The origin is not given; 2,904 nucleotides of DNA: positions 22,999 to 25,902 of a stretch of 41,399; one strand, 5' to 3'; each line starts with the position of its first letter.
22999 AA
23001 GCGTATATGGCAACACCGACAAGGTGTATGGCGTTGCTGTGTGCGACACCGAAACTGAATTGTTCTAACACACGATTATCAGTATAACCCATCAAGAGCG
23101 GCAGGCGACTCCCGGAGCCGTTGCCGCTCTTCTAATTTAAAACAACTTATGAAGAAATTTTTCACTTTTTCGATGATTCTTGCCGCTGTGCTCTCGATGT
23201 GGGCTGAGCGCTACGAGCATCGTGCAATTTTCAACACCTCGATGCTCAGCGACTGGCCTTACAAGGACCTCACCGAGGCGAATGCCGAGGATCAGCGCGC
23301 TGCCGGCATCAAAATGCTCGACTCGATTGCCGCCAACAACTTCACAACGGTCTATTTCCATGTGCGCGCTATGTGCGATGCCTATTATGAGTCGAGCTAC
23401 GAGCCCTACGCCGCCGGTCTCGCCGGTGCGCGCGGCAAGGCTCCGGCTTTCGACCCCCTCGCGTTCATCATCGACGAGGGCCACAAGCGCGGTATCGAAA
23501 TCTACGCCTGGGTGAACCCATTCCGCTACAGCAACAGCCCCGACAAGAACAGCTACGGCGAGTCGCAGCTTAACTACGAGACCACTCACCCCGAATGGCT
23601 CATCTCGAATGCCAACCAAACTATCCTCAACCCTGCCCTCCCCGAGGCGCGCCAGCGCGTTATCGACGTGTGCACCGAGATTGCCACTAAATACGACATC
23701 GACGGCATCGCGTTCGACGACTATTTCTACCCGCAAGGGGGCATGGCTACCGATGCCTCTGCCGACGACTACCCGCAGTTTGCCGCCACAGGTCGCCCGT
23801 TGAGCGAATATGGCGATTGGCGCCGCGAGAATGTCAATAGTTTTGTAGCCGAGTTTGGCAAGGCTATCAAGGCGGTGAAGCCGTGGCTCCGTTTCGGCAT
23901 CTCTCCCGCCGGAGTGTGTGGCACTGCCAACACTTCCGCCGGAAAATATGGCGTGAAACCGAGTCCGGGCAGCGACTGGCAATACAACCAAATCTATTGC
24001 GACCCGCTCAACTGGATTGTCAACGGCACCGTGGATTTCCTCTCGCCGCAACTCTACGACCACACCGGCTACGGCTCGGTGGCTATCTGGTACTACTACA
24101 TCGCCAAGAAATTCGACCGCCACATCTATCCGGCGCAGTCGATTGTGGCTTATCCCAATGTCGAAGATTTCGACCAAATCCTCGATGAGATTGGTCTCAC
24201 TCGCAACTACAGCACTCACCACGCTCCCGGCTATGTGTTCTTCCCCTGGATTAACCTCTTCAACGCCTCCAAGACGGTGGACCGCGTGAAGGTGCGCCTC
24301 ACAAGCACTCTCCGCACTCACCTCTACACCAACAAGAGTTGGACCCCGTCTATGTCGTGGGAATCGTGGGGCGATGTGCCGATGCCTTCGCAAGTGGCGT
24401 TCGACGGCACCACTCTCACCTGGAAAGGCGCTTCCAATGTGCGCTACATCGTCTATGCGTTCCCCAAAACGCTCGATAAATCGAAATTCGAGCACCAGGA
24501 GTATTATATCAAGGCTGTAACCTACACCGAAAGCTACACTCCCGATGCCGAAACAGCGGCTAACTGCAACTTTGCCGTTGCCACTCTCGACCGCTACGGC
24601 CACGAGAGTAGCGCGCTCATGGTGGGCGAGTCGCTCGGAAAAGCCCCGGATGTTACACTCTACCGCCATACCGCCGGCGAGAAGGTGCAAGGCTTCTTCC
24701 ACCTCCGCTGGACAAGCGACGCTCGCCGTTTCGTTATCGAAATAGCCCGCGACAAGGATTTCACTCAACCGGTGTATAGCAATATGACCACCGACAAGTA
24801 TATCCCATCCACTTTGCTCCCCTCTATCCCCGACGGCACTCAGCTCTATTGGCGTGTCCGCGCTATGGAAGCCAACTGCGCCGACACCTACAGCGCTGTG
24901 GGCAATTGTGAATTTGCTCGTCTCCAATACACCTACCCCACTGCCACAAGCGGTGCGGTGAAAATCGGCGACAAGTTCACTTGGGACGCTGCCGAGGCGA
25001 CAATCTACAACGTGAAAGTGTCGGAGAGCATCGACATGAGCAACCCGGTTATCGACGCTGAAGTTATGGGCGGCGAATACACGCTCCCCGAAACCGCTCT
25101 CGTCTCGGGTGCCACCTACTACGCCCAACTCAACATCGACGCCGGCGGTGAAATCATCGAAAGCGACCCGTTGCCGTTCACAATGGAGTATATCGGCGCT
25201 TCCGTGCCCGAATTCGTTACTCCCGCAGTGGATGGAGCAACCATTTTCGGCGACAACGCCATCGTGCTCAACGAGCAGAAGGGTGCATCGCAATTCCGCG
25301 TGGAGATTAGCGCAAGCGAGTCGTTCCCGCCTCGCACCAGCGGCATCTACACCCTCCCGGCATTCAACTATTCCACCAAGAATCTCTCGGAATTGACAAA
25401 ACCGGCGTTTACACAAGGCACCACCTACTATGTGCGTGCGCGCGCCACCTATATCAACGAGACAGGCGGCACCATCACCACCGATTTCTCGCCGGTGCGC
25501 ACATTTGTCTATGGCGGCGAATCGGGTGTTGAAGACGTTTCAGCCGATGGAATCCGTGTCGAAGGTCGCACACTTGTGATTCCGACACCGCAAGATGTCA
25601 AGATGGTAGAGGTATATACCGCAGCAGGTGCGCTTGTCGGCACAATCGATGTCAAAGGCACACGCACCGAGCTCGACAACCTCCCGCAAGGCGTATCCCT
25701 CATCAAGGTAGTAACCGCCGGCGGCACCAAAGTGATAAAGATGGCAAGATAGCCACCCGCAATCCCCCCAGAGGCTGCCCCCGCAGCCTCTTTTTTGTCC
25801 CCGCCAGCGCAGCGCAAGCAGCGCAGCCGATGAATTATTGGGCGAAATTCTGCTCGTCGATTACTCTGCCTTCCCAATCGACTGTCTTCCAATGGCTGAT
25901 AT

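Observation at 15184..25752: SusC/SusD locus whose only enzyme candidate is a T9SS-sorted GHL10 (YddW/DigH-like) protein, with no classical CAZyme and no regulator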

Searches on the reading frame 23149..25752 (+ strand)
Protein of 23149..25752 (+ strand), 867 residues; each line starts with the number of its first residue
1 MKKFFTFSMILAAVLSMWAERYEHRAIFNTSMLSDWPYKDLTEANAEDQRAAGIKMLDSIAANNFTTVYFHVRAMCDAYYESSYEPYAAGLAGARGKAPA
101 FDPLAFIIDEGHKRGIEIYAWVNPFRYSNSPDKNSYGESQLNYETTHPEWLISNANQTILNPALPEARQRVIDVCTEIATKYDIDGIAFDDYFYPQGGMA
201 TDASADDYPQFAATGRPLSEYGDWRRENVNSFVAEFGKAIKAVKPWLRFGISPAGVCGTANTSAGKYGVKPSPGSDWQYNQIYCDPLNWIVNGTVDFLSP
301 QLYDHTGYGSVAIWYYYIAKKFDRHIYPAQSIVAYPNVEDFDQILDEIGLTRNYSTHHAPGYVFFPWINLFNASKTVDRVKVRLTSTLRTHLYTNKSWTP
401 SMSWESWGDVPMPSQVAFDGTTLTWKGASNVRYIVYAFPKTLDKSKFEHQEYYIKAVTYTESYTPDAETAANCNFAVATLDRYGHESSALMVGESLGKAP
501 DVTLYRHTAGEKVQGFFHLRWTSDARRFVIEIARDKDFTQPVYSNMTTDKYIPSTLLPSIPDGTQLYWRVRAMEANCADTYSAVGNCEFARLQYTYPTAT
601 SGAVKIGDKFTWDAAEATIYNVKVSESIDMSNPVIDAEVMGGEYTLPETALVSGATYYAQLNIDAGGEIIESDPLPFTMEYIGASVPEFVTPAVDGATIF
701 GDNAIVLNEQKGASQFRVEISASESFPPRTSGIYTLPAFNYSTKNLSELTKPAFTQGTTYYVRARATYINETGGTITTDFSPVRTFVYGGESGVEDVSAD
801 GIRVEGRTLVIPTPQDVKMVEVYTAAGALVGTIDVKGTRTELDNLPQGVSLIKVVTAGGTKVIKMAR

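Call 3: search_protein_families(library=pfam, proteins=[window:23149-25752:+], max_evalue=0.01)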
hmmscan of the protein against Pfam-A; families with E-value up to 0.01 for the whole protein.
window:23149-25752:+ (867 aa): 2 families
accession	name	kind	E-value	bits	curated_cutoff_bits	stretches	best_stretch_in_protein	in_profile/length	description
PF02638.21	GHL10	-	2.4e-49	168.6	27.9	1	35-305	14-263/311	Glycosyl hydrolase-like 10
PF14883.12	GHL13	-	0.002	17.7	27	1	113-191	75-151/324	Hypothetical glycosyl hydrolase family 13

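Call 4: search_protein_families(library=ncbifam, proteins=[window:23149-25752:+], max_evalue=0.01)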
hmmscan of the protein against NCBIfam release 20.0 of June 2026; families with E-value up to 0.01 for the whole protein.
window:23149-25752:+ (867 aa): 2 families
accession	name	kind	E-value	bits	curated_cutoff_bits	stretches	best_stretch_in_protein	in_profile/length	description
TIGR04183.1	Por_Secre_tail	domain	0.00073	19.5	23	1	809-864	13-68/72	T9SS type A sorting domain-containing protein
NF011176.0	PRK14581.1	equivalog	0.0026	16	1091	1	115-217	394-490/673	poly-beta-1,6-N-acetyl-D-glucosamine N-deacetylase PgaB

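Call 9: search_solved_structures(query=window:23149-25752:+, max_evalue=0.01, show_alignments=2)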
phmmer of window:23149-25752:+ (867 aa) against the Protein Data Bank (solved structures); distinct sequences matched with E-value up to 0.01: 1.
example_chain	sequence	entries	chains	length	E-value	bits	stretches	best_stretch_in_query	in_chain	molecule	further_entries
5oq2_A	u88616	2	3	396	9.5e-51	176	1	27-374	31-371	Cwp19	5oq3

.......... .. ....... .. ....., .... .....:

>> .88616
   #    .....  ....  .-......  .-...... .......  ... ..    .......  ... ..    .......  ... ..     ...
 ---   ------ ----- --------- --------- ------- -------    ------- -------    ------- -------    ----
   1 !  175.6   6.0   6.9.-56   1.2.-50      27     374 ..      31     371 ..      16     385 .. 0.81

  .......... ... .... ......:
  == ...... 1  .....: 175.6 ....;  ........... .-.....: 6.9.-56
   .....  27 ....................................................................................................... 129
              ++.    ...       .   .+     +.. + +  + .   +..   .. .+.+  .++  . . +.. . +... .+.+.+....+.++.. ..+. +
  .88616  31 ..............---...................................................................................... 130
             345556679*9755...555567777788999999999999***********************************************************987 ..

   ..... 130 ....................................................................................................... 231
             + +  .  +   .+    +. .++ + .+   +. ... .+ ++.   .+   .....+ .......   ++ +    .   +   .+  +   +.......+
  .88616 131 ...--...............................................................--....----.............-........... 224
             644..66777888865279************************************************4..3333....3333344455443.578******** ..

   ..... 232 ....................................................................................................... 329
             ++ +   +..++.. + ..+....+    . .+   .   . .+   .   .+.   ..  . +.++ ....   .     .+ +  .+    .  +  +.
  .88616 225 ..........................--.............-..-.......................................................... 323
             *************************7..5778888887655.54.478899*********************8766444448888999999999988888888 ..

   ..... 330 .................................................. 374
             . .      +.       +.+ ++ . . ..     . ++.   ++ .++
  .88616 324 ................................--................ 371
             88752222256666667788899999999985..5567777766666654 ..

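Call 11: find_homologous_proteins(query=window:23149-25752:+, max_evalue=1e-10)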
Query window:23149-25752:+ (867 aa): 2583 proteins with E <= 1e-10 among 8000 candidates; the best 120 are listed.
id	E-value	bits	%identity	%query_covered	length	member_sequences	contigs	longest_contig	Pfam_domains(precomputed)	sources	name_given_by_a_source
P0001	0.0e+0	1923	96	99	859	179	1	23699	PF02638.22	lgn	-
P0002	0.0e+0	1110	56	100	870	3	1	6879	PF02638.22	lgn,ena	-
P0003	1.2e-213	730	41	98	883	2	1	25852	PF02638.22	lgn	-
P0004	2.2e-213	729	41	100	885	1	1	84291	PF02638.22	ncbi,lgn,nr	ncbi:MAG: family 10 glycosylhydrolase [Muribaculaceae bacterium]|nr:family 10 glycosylhydrolase [Mur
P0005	7.0e-207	707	40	100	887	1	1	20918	PF02638.22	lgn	-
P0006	1.5e-197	677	39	100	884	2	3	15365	PF02638.22,PF18962.8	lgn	-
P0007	5.7e-193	661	39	100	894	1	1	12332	PF02638.22,PF16656.12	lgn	-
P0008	4.9e-189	648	38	100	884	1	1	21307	PF02638.22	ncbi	-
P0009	1.1e-186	641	39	98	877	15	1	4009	PF02638.22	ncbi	ncbi:MAG: family 10 glycosylhydrolase [Muribaculaceae bacterium]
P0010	6.1e-185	635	37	98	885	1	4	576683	PF02638.22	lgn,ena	-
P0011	3.2e-182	626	37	100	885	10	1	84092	PF02638.22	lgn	-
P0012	9.6e-182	624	38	100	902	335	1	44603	PF02638.22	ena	-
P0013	1.8e-180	620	38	100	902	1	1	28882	PF02638.22,PF17210.10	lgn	-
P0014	1.9e-180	620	38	100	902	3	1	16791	PF02638.22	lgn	-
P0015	2.5e-180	620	38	100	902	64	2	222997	PF02638.22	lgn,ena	-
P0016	6.2e-180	618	39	90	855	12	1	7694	PF00404.25,PF02638.22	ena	-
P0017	7.8e-180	618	37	100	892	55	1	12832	PF02638.22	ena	-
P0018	1.2e-179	617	39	97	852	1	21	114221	PF00404.25,PF02638.22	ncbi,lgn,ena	-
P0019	2.3e-179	616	39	98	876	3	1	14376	PF02638.22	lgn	-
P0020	3.2e-179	616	38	100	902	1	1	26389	PF02638.22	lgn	-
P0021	5.3e-178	612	40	93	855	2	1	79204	PF00404.25,PF02638.22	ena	-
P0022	8.9e-178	611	38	100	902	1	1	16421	PF02638.22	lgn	-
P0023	1.0e-177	611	38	99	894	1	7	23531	PF02638.22,PF17210.10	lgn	-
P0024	1.5e-177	610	37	100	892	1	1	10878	PF02638.22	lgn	-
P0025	3.2e-177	609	38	99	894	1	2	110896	PF02638.22,PF17210.10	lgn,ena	-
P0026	3.4e-175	603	37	100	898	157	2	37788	PF02638.22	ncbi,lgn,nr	ncbi:MAG: family 10 glycosylhydrolase [bacterium]|nr:family 10 glycosylhydrolase [bacterium]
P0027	7.8e-175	601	37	99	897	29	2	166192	PF02638.22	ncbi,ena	-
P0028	2.3e-174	600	39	93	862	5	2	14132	PF00404.25,PF02638.22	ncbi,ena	-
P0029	4.5e-174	599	38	93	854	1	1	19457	PF00404.25,PF02638.22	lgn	-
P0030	1.2e-173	598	37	100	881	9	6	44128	PF02638.22,PF18962.8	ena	-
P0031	1.3e-173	597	38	97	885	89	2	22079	PF02638.22,PF18962.8,PF25788.3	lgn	-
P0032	1.3e-173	597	37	100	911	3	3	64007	PF02638.22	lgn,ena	-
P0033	3.6e-173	596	37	99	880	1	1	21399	PF02638.22,PF18962.8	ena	-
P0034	5.8e-173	595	37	97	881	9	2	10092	PF02638.22,PF18962.8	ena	-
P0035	1.0e-172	594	38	100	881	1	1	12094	PF02638.22,PF18962.8,PF25788.3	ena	-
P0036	1.3e-172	594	38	97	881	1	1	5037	PF02638.22,PF18962.8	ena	-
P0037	2.7e-172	593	38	97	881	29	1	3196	PF16655.13,PF02638.22,PF18962.8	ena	-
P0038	3.9e-172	593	37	100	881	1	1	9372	PF02638.22,PF18962.8,PF25788.3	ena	-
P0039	4.2e-172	592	38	97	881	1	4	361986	PF02638.22,PF18962.8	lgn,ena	-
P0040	4.2e-172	592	38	97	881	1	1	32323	PF02638.22,PF18962.8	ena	-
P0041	4.5e-172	592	38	97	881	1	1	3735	PF02638.22,PF18962.8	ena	-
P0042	4.9e-172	592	38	97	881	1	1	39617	PF02638.22,PF18962.8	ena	-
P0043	1.3e-171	591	38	98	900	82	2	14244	PF02638.22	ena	-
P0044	1.6e-171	591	38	92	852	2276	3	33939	PF00404.25,PF02638.22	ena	-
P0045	1.7e-171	590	39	90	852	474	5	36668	PF00404.25,PF02638.22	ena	-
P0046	1.9e-171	590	37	97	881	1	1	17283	PF02638.22,PF18962.8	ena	-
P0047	2.9e-171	590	38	97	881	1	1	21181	PF02638.22,PF18962.8,PF25788.3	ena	-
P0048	2.9e-171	590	39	90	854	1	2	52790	PF00404.25,PF02638.22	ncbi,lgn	-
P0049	2.9e-171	590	37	92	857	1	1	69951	PF00404.25,PF02638.22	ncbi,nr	ncbi:MAG: family 10 glycosylhydrolase [Muribaculaceae bacterium]|nr:family 10 glycosylhydrolase [Mur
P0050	4.0e-171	589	38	93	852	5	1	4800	PF00404.25,PF02638.22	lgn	-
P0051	4.1e-171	589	37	97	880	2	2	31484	PF02638.22,PF18962.8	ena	-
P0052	4.9e-171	589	37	99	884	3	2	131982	PF02638.22,PF18962.8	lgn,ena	-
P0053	7.4e-171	588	38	97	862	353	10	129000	PF00404.25,PF02638.22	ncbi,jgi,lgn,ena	-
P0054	7.6e-171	588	38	92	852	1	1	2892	PF00404.25,PF02638.22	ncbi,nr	ncbi:MAG: family 10 glycosylhydrolase [Bacteroidales bacterium]|nr:family 10 glycosylhydrolase [Bact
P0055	7.9e-171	588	37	99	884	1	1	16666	PF02638.22,PF18962.8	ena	-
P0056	8.1e-171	588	37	100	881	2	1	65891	PF02638.22,PF25788.3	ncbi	-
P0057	1.7e-170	587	37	97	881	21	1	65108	PF02638.22,PF18962.8,PF25788.3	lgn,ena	-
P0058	1.9e-170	587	37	97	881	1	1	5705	PF02638.22,PF18962.8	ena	-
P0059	4.9e-170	586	36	100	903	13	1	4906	PF02638.22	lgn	-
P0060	5.6e-170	585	36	100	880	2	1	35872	PF02638.22,PF18962.8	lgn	-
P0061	8.3e-170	585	37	97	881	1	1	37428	PF02638.22,PF18962.8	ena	-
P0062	8.6e-170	585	37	100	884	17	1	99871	PF02638.22,PF18962.8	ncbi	-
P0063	9.6e-170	585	37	90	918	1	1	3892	PF00404.25,PF02638.22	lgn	-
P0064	1.0e-169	585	37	100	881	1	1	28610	PF16655.13,PF02638.22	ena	-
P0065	1.2e-169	584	36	100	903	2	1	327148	PF02638.22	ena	-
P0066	1.3e-169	584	38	100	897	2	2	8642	PF02638.22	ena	-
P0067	1.3e-169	584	37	99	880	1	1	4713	PF02638.22,PF18962.8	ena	-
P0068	1.5e-169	584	35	100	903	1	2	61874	PF02638.22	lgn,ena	-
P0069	1.7e-169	584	37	97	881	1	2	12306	PF02638.22,PF18962.8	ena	-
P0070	2.4e-169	583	37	97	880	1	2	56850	PF02638.22,PF18962.8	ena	-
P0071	3.1e-169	583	37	97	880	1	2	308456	PF02638.22,PF18962.8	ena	-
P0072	5.2e-169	582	37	97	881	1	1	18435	PF02638.22,PF18962.8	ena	-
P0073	5.4e-169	582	36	100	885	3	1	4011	PF02638.22,PF18962.8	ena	-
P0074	2.8e-168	580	35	100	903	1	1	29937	PF02638.22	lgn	-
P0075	2.8e-168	580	35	100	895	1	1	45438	PF02638.22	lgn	-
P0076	4.2e-168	579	38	93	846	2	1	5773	PF00404.25,PF02638.22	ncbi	-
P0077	5.0e-168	579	35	98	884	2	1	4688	PF02638.22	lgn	-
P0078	5.7e-168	579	38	96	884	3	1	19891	PF02638.22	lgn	-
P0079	9.6e-168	578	36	99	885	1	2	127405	PF02638.22,PF18962.8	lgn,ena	-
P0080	1.9e-167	577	37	100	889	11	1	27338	PF02638.22,PF13620.13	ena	-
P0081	2.0e-167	577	37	100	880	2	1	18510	PF16655.13,PF02638.22,PF18962.8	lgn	-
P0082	2.9e-167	576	37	100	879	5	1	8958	PF02638.22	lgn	-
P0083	3.7e-167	576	37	100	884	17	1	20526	PF02638.22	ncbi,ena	-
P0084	5.3e-167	576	37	100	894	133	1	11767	PF02638.22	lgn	-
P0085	7.5e-167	575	35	100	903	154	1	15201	PF02638.22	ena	-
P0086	1.1e-166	575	35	100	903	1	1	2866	PF02638.22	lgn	-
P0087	1.7e-166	574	35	100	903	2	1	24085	PF02638.22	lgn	-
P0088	4.9e-166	572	39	90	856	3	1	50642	PF00404.25,PF02638.22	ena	-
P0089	5.7e-166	572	38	91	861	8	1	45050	PF00404.25,PF02638.22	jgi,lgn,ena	-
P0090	7.8e-166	572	38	97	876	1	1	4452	PF02638.22,PF25788.3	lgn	-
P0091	1.3e-165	571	36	99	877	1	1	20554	PF02638.22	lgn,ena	-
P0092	1.6e-165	571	36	99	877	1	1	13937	PF02638.22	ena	-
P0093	2.4e-165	570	38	90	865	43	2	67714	PF00404.25,PF02638.22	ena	-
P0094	2.4e-165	570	38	97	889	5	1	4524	PF02638.22,PF18962.8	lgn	-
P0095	2.6e-165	570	38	91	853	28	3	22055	PF00404.25,PF02638.22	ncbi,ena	-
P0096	3.5e-165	570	39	94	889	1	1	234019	PF00404.25,PF02638.22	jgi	-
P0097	4.9e-165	569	37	90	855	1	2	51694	PF00404.25,PF02638.22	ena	-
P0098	6.2e-165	569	38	91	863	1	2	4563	PF00404.25,PF02638.22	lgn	-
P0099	1.1e-164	568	37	92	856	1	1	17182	PF02638.22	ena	-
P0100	1.2e-164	568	37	93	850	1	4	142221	PF02638.22,PF00041.28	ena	-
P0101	7.2e-164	565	37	96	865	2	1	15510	PF02638.22,PF17210.10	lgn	-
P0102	8.1e-164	565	35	97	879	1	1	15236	PF02638.22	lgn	-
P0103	1.1e-163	565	37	92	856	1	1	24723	PF02638.22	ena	-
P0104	1.5e-163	564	37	90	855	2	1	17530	PF00404.25,PF02638.22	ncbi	-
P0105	1.6e-163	564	37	92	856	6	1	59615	PF02638.22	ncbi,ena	-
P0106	2.4e-163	563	37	92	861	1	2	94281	PF00404.25,PF02638.22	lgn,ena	-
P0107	4.7e-163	562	38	90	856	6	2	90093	PF00404.25,PF02638.22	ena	-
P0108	4.8e-163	562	37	100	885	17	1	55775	PF02638.22,PF18962.8,PF25788.3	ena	-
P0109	5.3e-163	562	38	92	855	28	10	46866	PF00404.25,PF02638.22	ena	-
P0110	5.4e-163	562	38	92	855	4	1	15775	PF00404.25,PF02638.22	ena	-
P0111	6.9e-163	562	39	93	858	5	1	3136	PF00404.25,PF02638.22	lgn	-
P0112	9.9e-163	561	38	98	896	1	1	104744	PF02638.22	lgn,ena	-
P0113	1.0e-162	561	35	99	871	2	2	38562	PF02638.22,PF18962.8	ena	-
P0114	1.1e-162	561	37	92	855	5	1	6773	PF00404.25,PF02638.22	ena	-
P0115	1.7e-162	561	35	100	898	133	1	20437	PF02638.22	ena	-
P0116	4.7e-162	559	36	97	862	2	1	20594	PF02638.22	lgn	-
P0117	9.8e-162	558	38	90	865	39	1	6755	PF00404.25,PF02638.22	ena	-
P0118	1.7e-161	557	36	99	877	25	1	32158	PF02638.22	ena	-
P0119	1.8e-161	557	38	93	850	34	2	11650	PF02638.22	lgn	-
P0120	2.1e-161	557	35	99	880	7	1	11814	PF02638.22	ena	-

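Call 13: find_encoding_contigs(protein=P0004, flank=10000, max_places=2)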
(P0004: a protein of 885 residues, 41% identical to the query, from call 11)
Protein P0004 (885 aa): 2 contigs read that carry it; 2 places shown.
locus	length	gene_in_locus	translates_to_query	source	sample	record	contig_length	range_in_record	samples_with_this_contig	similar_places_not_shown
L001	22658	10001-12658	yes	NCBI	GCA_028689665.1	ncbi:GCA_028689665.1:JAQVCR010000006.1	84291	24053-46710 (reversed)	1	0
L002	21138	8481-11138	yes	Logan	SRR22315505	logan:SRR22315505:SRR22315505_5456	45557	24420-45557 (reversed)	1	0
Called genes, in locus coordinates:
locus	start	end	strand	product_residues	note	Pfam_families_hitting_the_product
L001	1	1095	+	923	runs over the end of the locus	PF02922:CBM_48 (faint), PF00128:Alpha-amylase, PF18962:Por_Secre_tail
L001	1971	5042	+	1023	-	PF13620:CarboxypepD_reg, PF13715:CarbopepD_reg_2, PF07715:Plug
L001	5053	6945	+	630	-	PF12741:SusD-like, PF12771:SusD-like_2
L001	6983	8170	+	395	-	-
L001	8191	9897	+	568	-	PF00801:PKD, PF18911:PKD_4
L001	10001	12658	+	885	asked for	PF02638:GHL10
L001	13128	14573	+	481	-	-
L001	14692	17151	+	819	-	PF09992:NAGPA, PF02368:Big_2 (weak), PF18962:Por_Secre_tail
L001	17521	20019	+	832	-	PF09992:NAGPA, PF18962:Por_Secre_tail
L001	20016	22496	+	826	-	PF09992:NAGPA, PF18962:Por_Secre_tail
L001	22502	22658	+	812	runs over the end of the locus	PF09992:NAGPA, PF18962:Por_Secre_tail (weak)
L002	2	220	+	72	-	?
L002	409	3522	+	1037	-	PF13620:CarboxypepD_reg, PF13715:CarbopepD_reg_2, PF07715:Plug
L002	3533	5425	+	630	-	PF12741:SusD-like, PF12771:SusD-like_2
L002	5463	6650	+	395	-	-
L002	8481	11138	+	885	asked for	PF02638:GHL10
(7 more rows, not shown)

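Call 14: find_encoding_contigs(protein=P0010, flank=10000, max_places=2)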
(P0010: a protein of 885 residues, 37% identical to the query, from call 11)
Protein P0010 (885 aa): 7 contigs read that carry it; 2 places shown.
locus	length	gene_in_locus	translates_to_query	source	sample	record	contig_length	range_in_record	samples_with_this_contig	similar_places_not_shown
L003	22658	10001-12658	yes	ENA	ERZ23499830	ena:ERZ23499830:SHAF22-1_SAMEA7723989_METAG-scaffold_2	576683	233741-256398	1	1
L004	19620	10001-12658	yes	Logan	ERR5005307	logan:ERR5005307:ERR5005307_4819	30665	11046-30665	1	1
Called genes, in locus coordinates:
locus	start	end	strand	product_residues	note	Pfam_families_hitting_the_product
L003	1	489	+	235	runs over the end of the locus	PF19762:DUF6249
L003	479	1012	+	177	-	PF04542:Sigma70_r2, PF08281:Sigma70_r4_2, PF04545:Sigma70_r4 (weak)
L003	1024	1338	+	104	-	-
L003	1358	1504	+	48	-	-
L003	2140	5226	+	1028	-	PF13620:CarboxypepD_reg, PF13715:CarbopepD_reg_2, PF07715:Plug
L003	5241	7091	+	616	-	PF12741:SusD-like, PF12771:SusD-like_2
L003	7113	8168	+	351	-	-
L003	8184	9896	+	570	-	PF00801:PKD (weak), PF18911:PKD_4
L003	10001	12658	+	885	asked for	PF02638:GHL10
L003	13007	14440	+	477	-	-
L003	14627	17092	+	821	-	PF09992:NAGPA, PF18962:Por_Secre_tail (weak)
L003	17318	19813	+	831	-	PF09992:NAGPA, PF02368:Big_2 (faint), PF18962:Por_Secre_tail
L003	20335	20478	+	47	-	-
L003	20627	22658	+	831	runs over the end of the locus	PF09992:NAGPA, PF02368:Big_2, PF18962:Por_Secre_tail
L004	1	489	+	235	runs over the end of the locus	PF19762:DUF6249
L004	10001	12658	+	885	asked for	PF02638:GHL10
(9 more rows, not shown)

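Call 15: find_encoding_contigs(protein=P0039, flank=10000, max_places=2)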
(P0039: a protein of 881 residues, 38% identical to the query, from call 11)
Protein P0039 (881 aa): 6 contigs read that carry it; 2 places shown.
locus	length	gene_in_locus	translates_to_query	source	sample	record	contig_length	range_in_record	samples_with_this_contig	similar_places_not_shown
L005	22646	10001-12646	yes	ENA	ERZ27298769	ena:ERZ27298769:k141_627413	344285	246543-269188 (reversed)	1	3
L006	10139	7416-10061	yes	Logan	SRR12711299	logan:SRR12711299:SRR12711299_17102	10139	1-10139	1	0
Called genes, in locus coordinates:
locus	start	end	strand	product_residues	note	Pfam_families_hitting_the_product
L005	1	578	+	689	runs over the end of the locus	PF02922:CBM_48, PF00128:Alpha-amylase, PF02806:Alpha-amylase_C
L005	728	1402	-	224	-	PF01746:tRNA_m1G_MT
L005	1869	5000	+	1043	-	PF13620:CarboxypepD_reg, PF13715:CarbopepD_reg_2, PF07715:Plug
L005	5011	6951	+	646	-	PF12741:SusD-like, PF12771:SusD-like_2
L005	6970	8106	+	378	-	-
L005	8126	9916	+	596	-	PF00801:PKD (faint)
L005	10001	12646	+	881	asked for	PF02638:GHL10, PF18962:Por_Secre_tail (weak)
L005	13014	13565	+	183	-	PF13560:HTH_31, PF01381:HTH_3, PF12844:HTH_19 (weak), PF07883:Cupin_2, PF05899:Cupin_3 (weak)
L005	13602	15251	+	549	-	PF00501:AMP-binding, PF13193:AMP-binding_C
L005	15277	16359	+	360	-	PF00696:AA_kinase, PF01472:PUA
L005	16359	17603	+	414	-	PF00171:Aldedh (weak)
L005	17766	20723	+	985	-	PF07719:TPR_2 (faint), PF13428:TPR_14 (faint), PF13525:YfiO (faint), PF24575:TPR_Slam (faint), PF25062:ARM_TT21_N (faint), PF12895:ANAPC3 (weak), PF13432:TPR_16 (weak), PF13424:TPR_12, +7 more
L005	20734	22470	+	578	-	-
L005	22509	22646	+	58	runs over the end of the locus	-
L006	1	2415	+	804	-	?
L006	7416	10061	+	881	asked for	PF02638:GHL10, PF18962:Por_Secre_tail (weak)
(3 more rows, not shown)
